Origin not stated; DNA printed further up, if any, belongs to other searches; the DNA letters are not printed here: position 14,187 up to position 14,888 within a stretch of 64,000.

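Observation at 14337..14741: Unusually long (89-nt) overlap between hofP and hofQ reading frames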

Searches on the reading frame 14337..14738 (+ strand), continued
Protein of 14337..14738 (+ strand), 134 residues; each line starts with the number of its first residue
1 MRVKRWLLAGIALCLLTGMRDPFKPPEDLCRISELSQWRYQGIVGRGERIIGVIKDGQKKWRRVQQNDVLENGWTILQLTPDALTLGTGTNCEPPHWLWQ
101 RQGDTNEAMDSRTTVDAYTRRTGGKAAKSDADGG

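Call 41: find_encoding_contigs(protein=P0127, flank=2500, max_places=1)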
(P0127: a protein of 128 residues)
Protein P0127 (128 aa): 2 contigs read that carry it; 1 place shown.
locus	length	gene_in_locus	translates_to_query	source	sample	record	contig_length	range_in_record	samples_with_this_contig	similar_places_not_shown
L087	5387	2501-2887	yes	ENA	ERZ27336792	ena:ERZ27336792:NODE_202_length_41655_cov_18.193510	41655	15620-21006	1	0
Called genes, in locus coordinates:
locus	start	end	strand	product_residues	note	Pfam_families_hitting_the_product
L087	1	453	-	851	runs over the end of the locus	PF00912:Transgly, PF17092:PCB_OB, PF00905:Transpeptidase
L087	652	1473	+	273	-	PF11104:PilM_2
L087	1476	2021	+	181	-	PF05137:PilN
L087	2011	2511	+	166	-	PF25319:HofO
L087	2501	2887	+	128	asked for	PF10748:HofP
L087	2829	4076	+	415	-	PF03958:Secretin_N, PF00263:Secretin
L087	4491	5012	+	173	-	PF02224:Cytidylate_kin (faint), PF13238:AAA_18, PF13671:AAA_33 (weak), PF01202:SKI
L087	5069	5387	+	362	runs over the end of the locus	PF13685:Fe-ADH_2, PF01761:DHQ_synthase, PF24621:DHQS_C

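Call 42: find_encoding_contigs(protein=P0154, flank=2500, max_places=1)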
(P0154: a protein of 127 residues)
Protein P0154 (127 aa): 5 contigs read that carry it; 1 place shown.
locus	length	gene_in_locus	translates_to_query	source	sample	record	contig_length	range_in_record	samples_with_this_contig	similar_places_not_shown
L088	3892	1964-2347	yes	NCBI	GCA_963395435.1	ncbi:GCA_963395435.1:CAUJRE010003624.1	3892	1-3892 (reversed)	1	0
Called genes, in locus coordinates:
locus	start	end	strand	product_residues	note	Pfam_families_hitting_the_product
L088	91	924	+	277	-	-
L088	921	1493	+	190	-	PF05137:PilN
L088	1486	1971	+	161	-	PF25319:HofO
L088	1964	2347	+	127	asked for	-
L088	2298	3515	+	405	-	PF03958:Secretin_N, PF00263:Secretin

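Call 43: find_encoding_contigs(protein=P0169, flank=2500, max_places=1)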
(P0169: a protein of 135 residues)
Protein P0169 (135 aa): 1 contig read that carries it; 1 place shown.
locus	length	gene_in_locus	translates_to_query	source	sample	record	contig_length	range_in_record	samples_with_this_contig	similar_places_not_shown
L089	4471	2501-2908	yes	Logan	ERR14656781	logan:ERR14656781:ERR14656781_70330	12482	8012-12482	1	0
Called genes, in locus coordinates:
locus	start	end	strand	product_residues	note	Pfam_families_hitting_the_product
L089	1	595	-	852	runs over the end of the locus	PF00912:Transgly, PF17092:PCB_OB, PF00905:Transpeptidase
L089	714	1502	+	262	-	-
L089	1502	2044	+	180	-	PF05137:PilN (weak)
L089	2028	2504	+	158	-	PF25319:HofO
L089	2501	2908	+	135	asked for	PF10748:HofP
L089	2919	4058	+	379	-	PF07660:STN (weak), PF03958:Secretin_N, PF00263:Secretin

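Call 52: search_protein_families(library=pfam, proteins=[window:14337-14738:+], max_evalue=0.01)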
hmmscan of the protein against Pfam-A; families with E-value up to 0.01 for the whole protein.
window:14337-14738:+ (134 aa): 1 family
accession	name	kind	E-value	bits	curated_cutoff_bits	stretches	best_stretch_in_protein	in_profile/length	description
PF10748.14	HofP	-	5.8e-78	259.5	24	1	3-134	1-132/132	DNA utilization proteins HofP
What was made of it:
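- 14337..14741 (+): hofP coding sequence (134 aa plus TGA). Pfam PF10748 HofP, E 5.8e-78, covering residues 3-134 (call 52).
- On PilP family (type IV pilus alignment-complex lipoprotein): HofP is placed in its own Pfam family, PF10748 (call 52).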

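Call 54: fold_search(model_id=the predicted structure, library=pdb)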
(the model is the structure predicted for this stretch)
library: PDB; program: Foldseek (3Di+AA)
matches with E <= 10: 489; with E <= 0.001: 2
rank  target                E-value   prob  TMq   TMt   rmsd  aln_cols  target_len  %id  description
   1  3jc8_Pa               8.8e-05  1.00  0.45  0.40   7.1        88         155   18  Architectural model of the type IVa pilus machine in a piliated state (released 2016-03-16)
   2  2ivw_MODEL_1_A        3.3e-04  1.00  0.40  0.47  12.6       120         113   18  The solution structure of a domain from the Neisseria meningitidis PilP pilot protein. (released 2007-02-13)
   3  2lc4_MODEL_1_A        1.0e-02  1.00  0.44  0.52  15.6       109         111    9  Solution Structure of PilP from Pseudomonas aeruginosa (released 2011-12-21)
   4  2y4x_A                1.2e-02  1.00  0.37  0.54   9.2        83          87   13  Structure of a domain from the type IV pilus biogenesis lipoprotein PilP, from Pseudomonas aeruginosa PA01 (released 2012-01-18)
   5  3oss_C                2.8e-02  1.00  0.38  0.74   2.7        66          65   20  The crystal structure of enterotoxigenic Escherichia coli GspC-GspD complex from the type II secretion system (released 2011-08-03)
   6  4av2_M                3.2e-02  1.00  0.42  0.64   4.9        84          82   20  Single particle electron microscopy of PilQ dodecameric complexes from Neisseria meningitidis. (released 2012-10-17)
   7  2y4y_B                3.4e-02  1.00  0.40  0.66   6.3        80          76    9  Structure of a domain from the type IV pilus biogenesis lipoprotein PilP, from Pseudomonas aeruginosa (released 2012-01-18)
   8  2y4x_B                4.0e-02  1.00  0.41  0.60   9.2        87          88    9  Structure of a domain from the type IV pilus biogenesis lipoprotein PilP, from Pseudomonas aeruginosa PA01 (released 2012-01-18)
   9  7oio_MODEL_1_A        5.1e-02  0.98  0.35  0.33  13.9        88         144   23  Solution structure of Legionella pneumophila LspC (released 2022-06-01)
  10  2y4y_C                6.1e-02  1.00  0.42  0.67   2.8        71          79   10  Structure of a domain from the type IV pilus biogenesis lipoprotein PilP, from Pseudomonas aeruginosa (released 2012-01-18)
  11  2y4y_D                9.8e-02  0.99  0.40  0.62   6.5        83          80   12  Structure of a domain from the type IV pilus biogenesis lipoprotein PilP, from Pseudomonas aeruginosa (released 2012-01-18)
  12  6hcg_e                1.1e-01  0.99  0.39  0.69   2.8        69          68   17  Klebsiella pneumoniae type II secretion system outer membrane complex. PulD, PulS and PulC HR domain. (released 2019-11-27)
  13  2y4y_A                2.5e-01  0.89  0.35  0.53   8.9        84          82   10  Structure of a domain from the type IV pilus biogenesis lipoprotein PilP, from Pseudomonas aeruginosa (released 2012-01-18)
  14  9nkg_B                6.2e-01  0.13  0.20  0.10  15.4       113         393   12  Structure of substrate engaged MIDN-bound human 26S proteasome, EB-MIDN (Composite map) (released 2025-05-07)
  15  9nkj_B                7.8e-01  0.14  0.19  0.08  11.6        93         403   11  Structure of substrates-engaged MIDN-bound human 26S proteasome,ED-MIDN state (Composite map) (released 2025-05-07)
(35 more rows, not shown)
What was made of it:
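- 14424..14648 (+): Folded core of HofP (residues about 30-104), a PilP / GspC-HR-like beta domain with invariant Cys30 and Cys92, ending in the conserved W-x-W-x-R-(Q/E)-G motif. Foldseek matches PilP (3jc8, 2ivw, 2lc4) and GspC-HR (3oss) (call 54).
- On Genuine same-strand overlapping gene pair: PilP-like fold (call 54).
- On PilP family (type IV pilus alignment-complex lipoprotein): Foldseek probability 1.00 to PilP chains 3jc8, 2ivw, 2lc4 and 2y4x, and to GspC-HR 3oss (call 54).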

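Call 64: search_solved_structures(query=window:14337-14738:+, max_evalue=1)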
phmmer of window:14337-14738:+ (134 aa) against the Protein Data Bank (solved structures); distinct sequences matched with E-value up to 1: 0.
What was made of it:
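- Tried and rejected: A sequence search of HofP against solved structures found nothing (call 64).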

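Call 67: list_cluster_members(proteins=[L086:4394-4912:+, L087:4491-5009:+, L083:2164-3408:+, L088:2298-3512:+, L089:714-1499:+, L086:2826-4070:+, L087:2829-4073:+, L089:1502-2041:+])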
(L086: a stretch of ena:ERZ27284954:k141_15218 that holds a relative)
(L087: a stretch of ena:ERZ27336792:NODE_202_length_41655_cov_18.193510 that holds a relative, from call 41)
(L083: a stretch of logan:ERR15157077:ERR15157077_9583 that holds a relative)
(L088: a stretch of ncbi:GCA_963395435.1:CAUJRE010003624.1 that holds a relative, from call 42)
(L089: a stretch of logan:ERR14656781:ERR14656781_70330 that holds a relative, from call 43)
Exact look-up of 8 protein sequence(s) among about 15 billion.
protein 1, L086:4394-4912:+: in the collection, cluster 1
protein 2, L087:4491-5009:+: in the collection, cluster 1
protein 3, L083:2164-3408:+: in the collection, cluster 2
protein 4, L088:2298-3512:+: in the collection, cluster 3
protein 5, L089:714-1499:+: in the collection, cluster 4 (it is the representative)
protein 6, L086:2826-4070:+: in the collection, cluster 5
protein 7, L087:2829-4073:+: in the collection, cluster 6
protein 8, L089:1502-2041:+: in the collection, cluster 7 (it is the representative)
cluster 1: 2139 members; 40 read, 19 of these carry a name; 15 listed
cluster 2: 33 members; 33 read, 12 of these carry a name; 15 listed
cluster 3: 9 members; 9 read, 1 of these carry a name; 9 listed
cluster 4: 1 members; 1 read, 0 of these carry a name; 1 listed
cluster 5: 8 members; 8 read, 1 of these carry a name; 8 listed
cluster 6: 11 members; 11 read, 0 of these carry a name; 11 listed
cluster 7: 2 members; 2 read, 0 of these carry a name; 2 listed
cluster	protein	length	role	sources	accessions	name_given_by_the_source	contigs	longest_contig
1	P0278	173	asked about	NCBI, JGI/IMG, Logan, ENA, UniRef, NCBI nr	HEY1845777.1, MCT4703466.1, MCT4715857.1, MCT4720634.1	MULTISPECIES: shikimate kinase AroK [Enterobacteriaceae] | shikimate kinase | Shikimate kinase 1 n=2 Tax=Enterobacteriaceae TaxID=543 RepID=A0A9X2W9C9_9ENTR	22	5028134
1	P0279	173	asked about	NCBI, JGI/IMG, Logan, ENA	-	-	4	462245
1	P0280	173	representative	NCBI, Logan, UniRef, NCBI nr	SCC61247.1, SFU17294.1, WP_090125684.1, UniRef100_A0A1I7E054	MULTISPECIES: shikimate kinase AroK [Kosakonia] | Shikimate kinase 1 n=2 Tax=Kosakonia TaxID=1330547 RepID=A0A1I7E054_9ENTR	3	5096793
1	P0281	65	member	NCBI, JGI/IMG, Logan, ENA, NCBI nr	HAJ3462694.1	TPA: AAA family ATPase, partial [Escherichia coli] | shikimate kinase | AAA family ATPase [Escherichia coli]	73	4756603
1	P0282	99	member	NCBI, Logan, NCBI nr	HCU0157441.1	TPA: shikimate kinase AroK, partial [Escherichia coli] | shikimate kinase AroK [Escherichia coli]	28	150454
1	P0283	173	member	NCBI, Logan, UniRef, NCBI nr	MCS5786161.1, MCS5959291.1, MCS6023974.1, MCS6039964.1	shikimate kinase AroK [Klebsiella pneumoniae] | Shikimate kinase 1 n=1 Tax=Klebsiella pneumoniae TaxID=573 RepID=A0A5C2LI46_KLEPN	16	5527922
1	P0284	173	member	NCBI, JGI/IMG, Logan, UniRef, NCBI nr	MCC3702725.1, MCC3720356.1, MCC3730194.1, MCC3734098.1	shikimate kinase AroK [Rouxiella badensis] | shikimate kinase | Shikimate kinase 1 n=1 Tax=Rouxiella badensis TaxID=1646377 RepID=A0A1X0WFB0_9GAMM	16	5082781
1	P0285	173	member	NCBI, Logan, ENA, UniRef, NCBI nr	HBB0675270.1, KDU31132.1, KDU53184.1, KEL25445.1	shikimate kinase 1 [Escherichia coli 3-373-03_S4_C3] | shikimate kinase AroK n=1 Tax=Escherichia coli TaxID=562 RepID=UPI0004D8B036 | shikimate kinase AroK [Escherichia coli]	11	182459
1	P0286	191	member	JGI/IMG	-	shikimate kinase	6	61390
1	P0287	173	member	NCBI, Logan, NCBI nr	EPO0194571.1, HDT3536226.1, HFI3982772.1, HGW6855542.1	TPA: shikimate kinase AroK [Escherichia coli] | shikimate kinase AroK [Escherichia coli]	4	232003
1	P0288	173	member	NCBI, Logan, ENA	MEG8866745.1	shikimate kinase AroK [Klebsiella pneumoniae]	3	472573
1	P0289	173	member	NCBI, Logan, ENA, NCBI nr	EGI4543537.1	shikimate kinase AroK [Escherichia coli]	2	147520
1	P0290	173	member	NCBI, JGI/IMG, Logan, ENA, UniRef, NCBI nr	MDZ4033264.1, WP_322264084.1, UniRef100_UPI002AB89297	shikimate kinase AroK [Kluyvera ascorbata] | shikimate kinase AroK n=1 Tax=Kluyvera ascorbata TaxID=51288 RepID=UPI002AB89297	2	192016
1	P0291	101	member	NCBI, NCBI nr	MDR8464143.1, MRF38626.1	shikimate kinase AroK, partial [Acinetobacter baumannii] | shikimate kinase AroK [Acinetobacter baumannii]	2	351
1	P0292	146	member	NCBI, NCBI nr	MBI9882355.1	shikimate kinase AroK, partial [Escherichia coli] | shikimate kinase AroK [Escherichia coli]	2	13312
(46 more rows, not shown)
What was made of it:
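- Annotated HofQ lengths vary within tight clusters (call 67).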

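Call 69: find_encoding_contigs(protein=P0139, flank=2500, max_places=1)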
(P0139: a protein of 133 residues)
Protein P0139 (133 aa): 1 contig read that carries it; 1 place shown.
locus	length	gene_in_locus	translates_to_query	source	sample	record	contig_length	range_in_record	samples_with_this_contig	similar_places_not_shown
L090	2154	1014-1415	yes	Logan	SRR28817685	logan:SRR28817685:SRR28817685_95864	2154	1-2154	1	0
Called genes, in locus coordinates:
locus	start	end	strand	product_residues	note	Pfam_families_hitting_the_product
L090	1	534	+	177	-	?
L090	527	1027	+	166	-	PF25319:HofO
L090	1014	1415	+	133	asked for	PF10748:HofP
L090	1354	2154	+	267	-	?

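Call 70: find_encoding_contigs(protein=P0194, flank=2500, max_places=1)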
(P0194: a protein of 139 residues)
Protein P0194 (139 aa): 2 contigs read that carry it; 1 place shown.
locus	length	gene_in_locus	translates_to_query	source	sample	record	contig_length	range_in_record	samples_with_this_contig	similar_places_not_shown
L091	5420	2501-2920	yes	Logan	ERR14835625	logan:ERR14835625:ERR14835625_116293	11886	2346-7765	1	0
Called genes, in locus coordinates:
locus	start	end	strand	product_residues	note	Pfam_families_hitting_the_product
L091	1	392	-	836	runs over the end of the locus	PF00912:Transgly, PF17092:PCB_OB, PF00905:Transpeptidase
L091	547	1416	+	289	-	PF11104:PilM_2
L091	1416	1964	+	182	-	PF05137:PilN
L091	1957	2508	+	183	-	-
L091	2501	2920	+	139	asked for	-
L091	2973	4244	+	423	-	PF03958:Secretin_N, PF00263:Secretin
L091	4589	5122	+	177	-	PF13238:AAA_18, PF01202:SKI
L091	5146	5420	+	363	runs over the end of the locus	PF13685:Fe-ADH_2 (weak), PF01761:DHQ_synthase, PF24621:DHQS_C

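Call 71: find_encoding_contigs(protein=P0172, flank=2500, max_places=1)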
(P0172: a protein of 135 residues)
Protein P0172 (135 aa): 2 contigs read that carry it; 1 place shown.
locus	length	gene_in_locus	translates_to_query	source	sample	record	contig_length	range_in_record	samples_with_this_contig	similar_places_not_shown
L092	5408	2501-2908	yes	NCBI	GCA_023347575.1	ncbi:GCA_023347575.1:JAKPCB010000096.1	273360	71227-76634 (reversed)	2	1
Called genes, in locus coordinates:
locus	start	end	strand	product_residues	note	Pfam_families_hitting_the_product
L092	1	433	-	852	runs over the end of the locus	PF00912:Transgly, PF17092:PCB_OB, PF00905:Transpeptidase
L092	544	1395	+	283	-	PF11104:PilM_2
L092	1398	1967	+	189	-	PF05137:PilN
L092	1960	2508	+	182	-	-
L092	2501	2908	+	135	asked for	PF10748:HofP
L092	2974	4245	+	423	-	PF03958:Secretin_N, PF00263:Secretin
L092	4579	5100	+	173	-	PF02224:Cytidylate_kin (faint), PF13238:AAA_18, PF13671:AAA_33 (weak), PF01202:SKI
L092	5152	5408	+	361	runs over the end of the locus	PF13685:Fe-ADH_2, PF01761:DHQ_synthase, PF24621:DHQS_C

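Call 73: find_homologous_proteins(query=L092:2974-4242:+, max_evalue=1e-50)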
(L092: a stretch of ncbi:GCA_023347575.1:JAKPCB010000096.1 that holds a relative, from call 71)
Query L092:2974-4242:+ (423 aa): 4041 proteins with E <= 1e-50 among 8000 candidates; the best 120 are listed.
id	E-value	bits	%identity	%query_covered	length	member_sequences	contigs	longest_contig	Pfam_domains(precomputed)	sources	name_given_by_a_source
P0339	3.2e-259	877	99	100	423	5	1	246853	PF03958.23,PF00263.27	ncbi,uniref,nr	ncbi:DNA uptake porin HofQ [Brenneria tiliae]|uniref:DNA uptake porin HofQ n=1 Tax=Brenneria tiliae 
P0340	1.1e-212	724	83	96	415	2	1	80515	PF03958.23,PF00263.27,PF07660.20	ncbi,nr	ncbi:DNA uptake porin HofQ [Brenneria alni]|nr:DNA uptake porin HofQ [Brenneria alni]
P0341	3.0e-209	713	83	94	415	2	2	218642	PF03958.23,PF00263.27,PF07660.20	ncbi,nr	ncbi:DNA uptake porin HofQ [Brenneria sp. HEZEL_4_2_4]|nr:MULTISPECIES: DNA uptake porin HofQ [uncla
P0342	1.7e-204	697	80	97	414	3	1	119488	PF03958.23,PF00263.27,PF07660.20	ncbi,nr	ncbi:DNA uptake porin HofQ [Brenneria roseae subsp. roseae]|nr:DNA uptake porin HofQ [Brenneria rose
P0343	2.8e-204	696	78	99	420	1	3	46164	PF03958.23,PF00263.27,PF07660.20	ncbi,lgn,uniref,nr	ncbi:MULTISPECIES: DNA uptake porin HofQ [unclassified Brenneria]|uniref:DNA uptake porin HofQ n=2 T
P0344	3.0e-204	696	80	97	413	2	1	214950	PF03958.23,PF00263.27,PF07660.20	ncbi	ncbi:DNA uptake porin HofQ [Brenneria roseae]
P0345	3.4e-204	696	80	96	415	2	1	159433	PF03958.23,PF00263.27,PF07660.20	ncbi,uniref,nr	ncbi:DNA uptake porin HofQ [Brenneria populi subsp. brevivirga]|uniref:DNA uptake porin HofQ n=1 Tax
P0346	1.4e-203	694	81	95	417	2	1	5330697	PF03958.23,PF00263.27,PF07660.20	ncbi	ncbi:DNA uptake porin HofQ [Brenneria izadpanahii]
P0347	1.6e-203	694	79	97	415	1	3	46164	PF03958.23,PF00263.27,PF07660.20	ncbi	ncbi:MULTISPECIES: DNA uptake porin HofQ [unclassified Brenneria]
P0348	1.6e-203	694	79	100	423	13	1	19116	PF03958.23,PF00263.27,PF07660.20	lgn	-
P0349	1.7e-203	694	78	99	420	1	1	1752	PF03958.23,PF00263.27,PF07660.20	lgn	-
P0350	2.5e-202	690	77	99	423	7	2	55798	PF03958.23,PF00263.27,PF07660.20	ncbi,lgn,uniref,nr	ncbi:DNA transporter HofQ [Brenneria salicis ATCC 15712 = DSM 30166]|uniref:Protein transport protei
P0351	7.0e-201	685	77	98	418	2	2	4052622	PF03958.23,PF00263.27,PF07660.20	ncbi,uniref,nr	ncbi:DNA uptake porin HofQ [Brenneria rubrifaciens]|uniref:DNA uptake porin HofQ n=1 Tax=Brenneria r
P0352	3.9e-200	683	78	98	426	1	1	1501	PF03958.23,PF00263.27,PF07660.20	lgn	-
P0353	7.2e-199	679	75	100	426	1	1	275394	PF03958.23,PF00263.27,PF07660.20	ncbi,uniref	ncbi:DNA uptake porin HofQ [Pectobacterium sp. B1J-3]|uniref:DNA uptake porin HofQ n=1 Tax=Pectobact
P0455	1.9e-160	552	66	95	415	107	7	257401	PF03958.23,PF00263.27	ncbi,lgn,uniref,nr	ncbi:DNA uptake porin HofQ [Serratia fonticola]|uniref:DNA uptake porin HofQ n=1 Tax=Serratia fontic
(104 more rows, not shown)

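Call 74: find_homologous_proteins(query=L091:2973-4241:+, max_evalue=1e-50)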
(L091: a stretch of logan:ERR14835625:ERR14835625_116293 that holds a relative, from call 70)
Query L091:2973-4241:+ (423 aa): 7338 proteins with E <= 1e-50 among 8000 candidates; the best 120 are listed.
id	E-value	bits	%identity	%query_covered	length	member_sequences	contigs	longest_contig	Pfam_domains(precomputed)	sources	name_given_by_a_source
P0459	9.2e-267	902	100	100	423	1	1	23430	PF03958.23,PF00263.27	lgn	-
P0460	4.9e-191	653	72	95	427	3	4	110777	PF03958.23,PF00263.27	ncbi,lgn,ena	-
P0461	2.6e-184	631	71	100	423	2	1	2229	PF03958.23,PF00263.27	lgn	-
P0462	7.2e-184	629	71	95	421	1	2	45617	PF03958.23,PF00263.27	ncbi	-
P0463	1.8e-172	592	66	99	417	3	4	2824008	PF03958.23,PF00263.27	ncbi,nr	ncbi:DNA uptake porin HofQ [Candidatus Fukatsuia symbiotica]|nr:DNA uptake porin HofQ [Candidatus Fu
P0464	9.9e-164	563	64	96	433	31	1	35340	PF03958.23,PF00263.27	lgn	-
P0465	1.8e-162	559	66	93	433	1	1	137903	PF03958.23,PF00263.27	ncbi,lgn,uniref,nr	ncbi:DNA uptake porin HofQ [Yersinia frederiksenii]|uniref:DNA uptake porin HofQ n=1 Tax=Yersinia fr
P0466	2.4e-162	559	66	93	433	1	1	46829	PF03958.23,PF00263.27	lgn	-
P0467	2.4e-162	559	66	93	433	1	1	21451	PF03958.23,PF00263.27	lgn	-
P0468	4.1e-162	558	66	93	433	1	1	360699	PF03958.23,PF00263.27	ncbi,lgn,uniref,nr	ncbi:putative outer membrane porin HofQ [Yersinia frederiksenii]|uniref:DNA uptake porin HofQ n=1 Ta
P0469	4.3e-162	558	66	93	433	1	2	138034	PF03958.23,PF00263.27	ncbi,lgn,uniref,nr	ncbi:DNA uptake porin HofQ [Yersinia frederiksenii]|uniref:DNA uptake porin HofQ n=1 Tax=Yersinia fr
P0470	5.5e-162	557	66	93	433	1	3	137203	PF03958.23,PF00263.27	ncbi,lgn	-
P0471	7.2e-162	557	65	96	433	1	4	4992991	PF03958.23,PF00263.27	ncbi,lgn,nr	ncbi:putative outer membrane porin HofQ [Yersinia frederiksenii]|nr:DNA uptake porin HofQ [Yersinia 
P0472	7.2e-162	557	66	93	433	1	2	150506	PF03958.23,PF00263.27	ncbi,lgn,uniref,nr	ncbi:putative outer membrane porin HofQ [Yersinia frederiksenii]|uniref:DNA uptake porin HofQ n=1 Ta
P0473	7.2e-162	557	66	93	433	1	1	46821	PF03958.23,PF00263.27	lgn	-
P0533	6.2e-155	534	64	97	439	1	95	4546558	PF03958.23,PF00263.27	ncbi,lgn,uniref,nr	ncbi:TPA: DNA uptake porin HofQ [Yersinia enterocolitica]|uniref:DNA uptake porin HofQ n=1 Tax=Yersi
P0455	2.0e-153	529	60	98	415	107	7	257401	PF03958.23,PF00263.27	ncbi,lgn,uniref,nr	ncbi:DNA uptake porin HofQ [Serratia fonticola]|uniref:DNA uptake porin HofQ n=1 Tax=Serratia fontic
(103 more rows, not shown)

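Call 78: find_encoding_contigs(protein=P0455, flank=2500, max_places=1)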
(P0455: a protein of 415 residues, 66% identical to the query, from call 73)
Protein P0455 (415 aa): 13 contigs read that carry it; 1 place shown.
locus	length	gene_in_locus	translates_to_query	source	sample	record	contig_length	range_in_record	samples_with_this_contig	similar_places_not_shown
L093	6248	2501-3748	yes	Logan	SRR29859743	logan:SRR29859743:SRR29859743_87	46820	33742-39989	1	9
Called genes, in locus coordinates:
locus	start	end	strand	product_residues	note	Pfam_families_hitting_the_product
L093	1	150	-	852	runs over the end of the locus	PF00912:Transgly, PF17092:PCB_OB, PF00905:Transpeptidase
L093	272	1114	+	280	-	PF11104:PilM_2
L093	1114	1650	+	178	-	PF05137:PilN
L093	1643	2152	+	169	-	-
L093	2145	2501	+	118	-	-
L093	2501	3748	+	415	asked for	PF03958:Secretin_N, PF00263:Secretin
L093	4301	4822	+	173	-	PF02224:Cytidylate_kin (faint), PF13238:AAA_18, PF13671:AAA_33 (weak), PF01202:SKI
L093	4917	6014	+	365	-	PF13685:Fe-ADH_2, PF01761:DHQ_synthase, PF24621:DHQS_C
